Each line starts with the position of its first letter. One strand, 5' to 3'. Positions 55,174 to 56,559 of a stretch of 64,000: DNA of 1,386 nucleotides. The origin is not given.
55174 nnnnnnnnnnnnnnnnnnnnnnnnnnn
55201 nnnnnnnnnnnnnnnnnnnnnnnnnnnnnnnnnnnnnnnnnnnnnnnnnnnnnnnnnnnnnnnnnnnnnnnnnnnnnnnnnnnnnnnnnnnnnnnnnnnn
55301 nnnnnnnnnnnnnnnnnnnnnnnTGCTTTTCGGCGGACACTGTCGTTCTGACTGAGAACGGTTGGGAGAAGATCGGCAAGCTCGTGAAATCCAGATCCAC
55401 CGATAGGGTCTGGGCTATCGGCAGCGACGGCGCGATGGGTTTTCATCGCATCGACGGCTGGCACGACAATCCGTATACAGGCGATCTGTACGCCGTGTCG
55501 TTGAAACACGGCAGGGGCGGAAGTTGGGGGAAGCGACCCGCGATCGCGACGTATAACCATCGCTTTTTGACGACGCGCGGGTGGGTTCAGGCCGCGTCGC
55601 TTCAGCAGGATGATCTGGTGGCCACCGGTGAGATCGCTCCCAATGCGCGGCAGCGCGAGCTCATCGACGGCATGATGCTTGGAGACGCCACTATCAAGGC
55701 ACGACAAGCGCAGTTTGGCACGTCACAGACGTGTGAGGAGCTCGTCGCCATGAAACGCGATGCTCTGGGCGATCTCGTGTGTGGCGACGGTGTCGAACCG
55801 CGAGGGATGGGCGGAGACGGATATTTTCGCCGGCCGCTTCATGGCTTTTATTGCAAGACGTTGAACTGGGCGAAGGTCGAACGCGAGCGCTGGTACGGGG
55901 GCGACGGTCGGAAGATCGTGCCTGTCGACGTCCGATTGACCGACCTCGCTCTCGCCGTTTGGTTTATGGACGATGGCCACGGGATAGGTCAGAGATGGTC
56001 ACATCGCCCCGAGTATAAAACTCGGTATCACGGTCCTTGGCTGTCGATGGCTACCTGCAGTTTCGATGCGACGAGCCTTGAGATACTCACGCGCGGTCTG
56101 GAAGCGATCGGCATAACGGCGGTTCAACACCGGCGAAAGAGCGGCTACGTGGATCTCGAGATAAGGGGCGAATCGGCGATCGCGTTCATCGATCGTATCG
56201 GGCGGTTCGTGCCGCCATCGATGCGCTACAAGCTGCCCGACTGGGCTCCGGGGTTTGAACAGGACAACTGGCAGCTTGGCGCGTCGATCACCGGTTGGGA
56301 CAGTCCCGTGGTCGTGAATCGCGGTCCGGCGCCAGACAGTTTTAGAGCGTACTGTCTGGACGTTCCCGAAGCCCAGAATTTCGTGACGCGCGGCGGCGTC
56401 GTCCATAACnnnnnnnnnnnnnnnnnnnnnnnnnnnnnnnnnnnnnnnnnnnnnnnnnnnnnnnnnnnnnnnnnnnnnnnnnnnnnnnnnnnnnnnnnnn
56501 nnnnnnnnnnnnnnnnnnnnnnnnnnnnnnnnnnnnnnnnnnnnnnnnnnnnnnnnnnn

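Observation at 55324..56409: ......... intein inserted exactly at the catalytic Cys of a C5-methyltransferase-like gene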

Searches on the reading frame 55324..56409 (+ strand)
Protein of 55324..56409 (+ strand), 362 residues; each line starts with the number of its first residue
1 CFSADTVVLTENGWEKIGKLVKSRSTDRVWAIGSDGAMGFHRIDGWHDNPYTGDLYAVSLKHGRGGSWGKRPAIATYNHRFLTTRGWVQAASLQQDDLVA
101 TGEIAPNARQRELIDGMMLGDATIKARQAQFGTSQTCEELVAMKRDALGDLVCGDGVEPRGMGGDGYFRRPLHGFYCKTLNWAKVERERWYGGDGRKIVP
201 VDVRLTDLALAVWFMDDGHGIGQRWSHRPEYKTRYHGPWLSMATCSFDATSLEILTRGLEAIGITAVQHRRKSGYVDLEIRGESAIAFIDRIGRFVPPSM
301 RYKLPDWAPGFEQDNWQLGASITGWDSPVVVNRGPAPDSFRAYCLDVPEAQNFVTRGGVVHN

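Call 4: search_protein_families(library=pfam, max_evalue=1, proteins=[window:55324-56409:+])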
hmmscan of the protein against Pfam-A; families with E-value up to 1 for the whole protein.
seq(362 aa): 2 families
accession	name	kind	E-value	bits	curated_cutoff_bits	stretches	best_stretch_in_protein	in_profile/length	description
PF03161.18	LAGLIDADG_2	-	2.2e-11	44.4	25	1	111-285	1-165/168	LAGLIDADG DNA endonuclease family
PF14890.11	Intein_splicing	-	1e-06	29.1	35.8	1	7-362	1-155/155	Intein splicing domain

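Call 5: search_protein_families(library=ncbifam, max_evalue=1, proteins=[window:55324-56409:+])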
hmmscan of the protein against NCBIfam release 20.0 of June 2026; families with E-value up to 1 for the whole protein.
seq(362 aa): 6 families
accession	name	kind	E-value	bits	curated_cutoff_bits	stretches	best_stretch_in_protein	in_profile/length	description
TIGR01445.1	intein_Nterm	domain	2e-05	25.5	24.5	1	1-83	1-83/83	intein N-terminal splicing region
TIGR01443.1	intein_Cterm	domain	0.00014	22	15.6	1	342-362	2-23/24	intein C-terminal splicing region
NF005852.0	PRK07773.1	equivalog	0.00029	19.2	780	1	1-160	398-555/886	replicative DNA helicase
NF007079.0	PRK09532.1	equivalog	0.0015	16.8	1525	1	1-88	775-855/876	DNA polymerase III subunit alpha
NF011418.0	PRK14845.1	equivalog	0.0053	14.5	756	1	75-112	106-144/1049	translation initiation factor IF-2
NF038136.1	rSAM_Rv_intein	exception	0.17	10.7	700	1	74-98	141-165/574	intein-containing Rv2578c family radical SAM protein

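Call 25: search_dna_similar(query=window:55324-56409:+, collection=phages, mode=protein, max_rows=40, max_evalue=0.001)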
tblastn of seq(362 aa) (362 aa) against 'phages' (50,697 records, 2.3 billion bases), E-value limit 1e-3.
Records with a match: 12; places in all: 12; records where one place covers at least 80% of the query: 1.
Best place of each record, by identity: <60% 12.
By first word of the organism name: Mycobacterium 6; Bacillus 4; Yersinia 1; uncultured 1.
By host as written in the record: Mycobacterium smegmatis mc2 155 4; Mycobacterium smegmatis mc#155 2; Bacillus subtilis (natto) 2; Yersinia enterocolitica serotype O:9 1; Bacillus subtilis ATCC 15245 1; Bacillus subtilis ATCC 21336 1; - 1.
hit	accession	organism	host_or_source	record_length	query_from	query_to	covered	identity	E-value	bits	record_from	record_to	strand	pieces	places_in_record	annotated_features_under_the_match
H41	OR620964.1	Yersinia phage fHe-Yen9-02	Yersinia enterocolitica serotype O:9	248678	20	362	95%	25.1%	9e-8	60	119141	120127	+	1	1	UvsX-like recombinase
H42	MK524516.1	Mycobacterium phage Bobby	Mycobacterium smegmatis mc2 155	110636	74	305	64%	29.3%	9e-15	82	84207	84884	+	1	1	147: RNA ligase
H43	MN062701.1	Mycobacterium phage Dallas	Mycobacterium smegmatis mc2 155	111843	74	305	64%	29.3%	9e-15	82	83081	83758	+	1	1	153: RNA ligase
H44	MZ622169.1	Mycobacterium phage Beem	Mycobacterium smegmatis mc2 155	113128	74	305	64%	29.3%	9e-15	82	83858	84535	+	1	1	158: RNA ligase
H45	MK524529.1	Mycobacterium phage Phoebus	Mycobacterium smegmatis mc2 155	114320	74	305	64%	29.3%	9e-15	82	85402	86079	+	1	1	158: RNA ligase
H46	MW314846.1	Mycobacterium phage KashFlow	Mycobacterium smegmatis mc#155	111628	74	305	64%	29.3%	4e-14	80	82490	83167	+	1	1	155: RNA ligase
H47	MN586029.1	Mycobacterium phage Hannaconda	Mycobacterium smegmatis mc#155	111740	74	305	64%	29.3%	4e-14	80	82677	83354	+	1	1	150: HNH endonuclease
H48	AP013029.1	Bacillus phage phiNIT1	Bacillus subtilis (natto)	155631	111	303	53%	26.2%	7e-6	54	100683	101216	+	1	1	orf197b: putative RNA maturase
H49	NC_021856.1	Bacillus phage phiNIT1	Bacillus subtilis (natto)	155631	111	303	53%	26.2%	7e-6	54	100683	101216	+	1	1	orf197b: homing endonuclease with LAGLIDADG motif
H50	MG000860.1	Bacillus phage BSP9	Bacillus subtilis ATCC 15245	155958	111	303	53%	26.2%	7e-6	54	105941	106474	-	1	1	putative RNA maturase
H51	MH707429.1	Bacillus phage BSP12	Bacillus subtilis ATCC 21336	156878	111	303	53%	26.2%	7e-6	54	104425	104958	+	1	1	putative RNA maturase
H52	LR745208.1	uncultured phage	metagenomic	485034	1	102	28%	35.2%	7e-5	51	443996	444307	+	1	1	record has no annotation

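Call 26: find_homologous_proteins(query=window:55324-56409:+)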
Query seq(362 aa) (362 aa): 14 proteins with E <= 0.001 among 2726 candidates.
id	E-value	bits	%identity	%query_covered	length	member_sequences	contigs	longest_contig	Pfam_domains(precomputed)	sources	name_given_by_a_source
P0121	2.1e-51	193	37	100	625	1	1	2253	PF03161.19,PF14890.12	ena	-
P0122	1.9e-31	128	32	98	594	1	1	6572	PF03167.26,PF03161.19,PF14890.12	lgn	-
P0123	2.3e-29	121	31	100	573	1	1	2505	PF03167.26,PF03161.19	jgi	jgi:uracil-DNA glycosylase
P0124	1.8e-25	108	31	98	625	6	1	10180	PF03167.26,PF03161.19,PF14890.12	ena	-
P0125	2.3e-8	52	31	56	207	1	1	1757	PF03161.19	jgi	jgi:LAGLIDADG DNA endonuclease family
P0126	3.4e-8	51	25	86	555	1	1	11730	PF03161.19,PF04851.22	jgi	jgi:hypothetical protein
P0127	1.0e-7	49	32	55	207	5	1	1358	PF03161.19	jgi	jgi:hypothetical protein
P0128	2.8e-7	48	29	55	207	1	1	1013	PF03161.19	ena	-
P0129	3.4e-7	48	32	55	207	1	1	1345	PF03161.19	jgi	jgi:hypothetical protein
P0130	3.9e-7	48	28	55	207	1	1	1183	PF03161.19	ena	-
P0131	8.9e-7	46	30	55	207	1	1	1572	PF03161.19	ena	-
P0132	1.6e-6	45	29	54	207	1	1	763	PF03161.19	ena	-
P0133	5.6e-6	44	34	54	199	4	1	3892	PF03161.19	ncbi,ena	-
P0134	5.0e-4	37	29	56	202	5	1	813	PF03161.19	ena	-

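Call 56: predict_structure(alignment_id=A3)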
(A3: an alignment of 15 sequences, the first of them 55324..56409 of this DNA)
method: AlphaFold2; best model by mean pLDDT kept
length: 362 residues; sequences in the alignment: 15
mean_pLDDT: 85.2   pTM: 0.83
mean pLDDT of the five models: 85.2, 85.1, 84.9, 84.3, 82.7
residues with pLDDT >= 90: 208; 70-90: 101; 50-70: 36; < 50: 17
segments of 3 or more residues with pLDDT < 50: 65-69, 162-168, 223-227
pLDDT, mean of each block of 10 residues (from residue 1): 91 92 94 85 92 91 57 89 94 93 90 94 73 66 88 64 48 73 87 92 97 91 52 67 90 97 96 91 95 94 91 93 91 93 88 90 85
secondary structure, 60 per line:
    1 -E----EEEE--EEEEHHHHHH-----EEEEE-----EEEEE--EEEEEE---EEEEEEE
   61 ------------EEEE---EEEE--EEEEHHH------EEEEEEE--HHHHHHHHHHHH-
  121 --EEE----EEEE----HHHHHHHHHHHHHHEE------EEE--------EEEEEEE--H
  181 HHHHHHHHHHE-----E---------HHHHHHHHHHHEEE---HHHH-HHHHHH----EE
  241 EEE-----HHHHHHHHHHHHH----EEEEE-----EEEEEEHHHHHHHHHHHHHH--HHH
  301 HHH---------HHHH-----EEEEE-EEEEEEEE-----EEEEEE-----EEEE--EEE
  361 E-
elements in order: E7-10 E13-16 H17-22 E28-32 E38-42 E45-50 E54-60 E73-76 E80-83 E86-89 E99-105 H108-119 E123-125 E130-133 H138-151 E160-162 E171-177 H180-190 H207-217 E218-220 H224-227 H229-234 E239-243 H249-261 E266-270 E276-281 H282-295 H298-303 H313-316 E322-326 E328-335 E341-346 E352-355 E358-361

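Call 60: fold_search(model_id=the predicted structure, library=pdb)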
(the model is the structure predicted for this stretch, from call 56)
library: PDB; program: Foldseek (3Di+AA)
matches with E <= 10: 1017; with E <= 0.001: 66
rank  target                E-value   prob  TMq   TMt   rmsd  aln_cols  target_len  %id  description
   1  1vde_B                4.1e-12  1.00  0.33  0.29  15.2       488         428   13  PI-SCEI, A HOMING ENDONUCLEASE WITH PROTEIN SPLICING ACTIVITY (released 1998-04-08)
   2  1ef0_A                1.2e-11  1.00  0.33  0.29  15.4       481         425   12  CRYSTAL STRUCTURE OF PI-SCEI MINIPRECURSOR (released 2000-06-07)
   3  1vde_A                1.4e-11  1.00  0.34  0.29  15.4       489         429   13  PI-SCEI, A HOMING ENDONUCLEASE WITH PROTEIN SPLICING ACTIVITY (released 1998-04-08)
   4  1jva_A                5.5e-11  1.00  0.36  0.31  16.6       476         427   12  CRYSTAL STRUCTURE OF THE VMA1-DERIVED ENDONUCLEASE BEARING THE N AND C EXTEIN PROPEPTIDES (released 2002-08-29)
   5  1dfa                  1.7e-10  1.00  0.31  0.28  14.4       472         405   12  CRYSTAL STRUCTURE OF PI-SCEI IN C2 SPACE GROUP (released 1999-12-08)
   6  1jva_B                4.6e-10  1.00  0.35  0.31  15.5       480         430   12  CRYSTAL STRUCTURE OF THE VMA1-DERIVED ENDONUCLEASE BEARING THE N AND C EXTEIN PROPEPTIDES (released 2002-08-29)
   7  1ef0_B                7.8e-10  1.00  0.34  0.32  15.6       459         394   12  CRYSTAL STRUCTURE OF PI-SCEI MINIPRECURSOR (released 2000-06-07)
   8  1um2_B                1.0e-09  1.00  0.36  0.32  15.3       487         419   12  Crystal Structure of the Vma1-Derived Endonuclease with the Ligated Extein Segment (released 2004-09-22)
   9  1um2_A                2.5e-09  1.00  0.38  0.33  15.6       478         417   13  Crystal Structure of the Vma1-Derived Endonuclease with the Ligated Extein Segment (released 2004-09-22)
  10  1r7m_A                1.2e-08  1.00  0.43  0.66   4.3       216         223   24  The homing endonuclease I-SceI bound to its DNA recognition region (released 2004-10-26)
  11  5a0m_B                1.9e-08  1.00  0.42  0.64   4.7       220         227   23  THE CRYSTAL STRUCTURE OF I-SCEI IN COMPLEX WITH ITS TARGET DNA IN THE PRESENCE OF MN (released 2016-05-04)
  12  3oor_A                2.0e-08  1.00  0.44  0.68   4.1       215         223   23  I-SceI mutant (K86R/G100T)complexed with C/G+4 DNA substrate (released 2010-11-17)
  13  6x1j_A                2.0e-08  1.00  0.42  0.64   4.1       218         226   20  The homing endonuclease I-WcaI bound to its DNA recognition sequence (released 2021-05-26)
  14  5a0m_A                6.5e-08  1.00  0.43  0.67   4.1       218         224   22  THE CRYSTAL STRUCTURE OF I-SCEI IN COMPLEX WITH ITS TARGET DNA IN THE PRESENCE OF MN (released 2016-05-04)
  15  2cw7                  3.0e-07  1.00  0.32  0.22  25.7       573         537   14  Crystal structure of intein homing endonuclease II (released 2006-04-18)
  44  3nzm                  5.4e-05  1.00  0.24  0.51   3.0       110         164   25  Crystal structure of DNAE intein with N-extein in redox trap (released 2011-06-01)
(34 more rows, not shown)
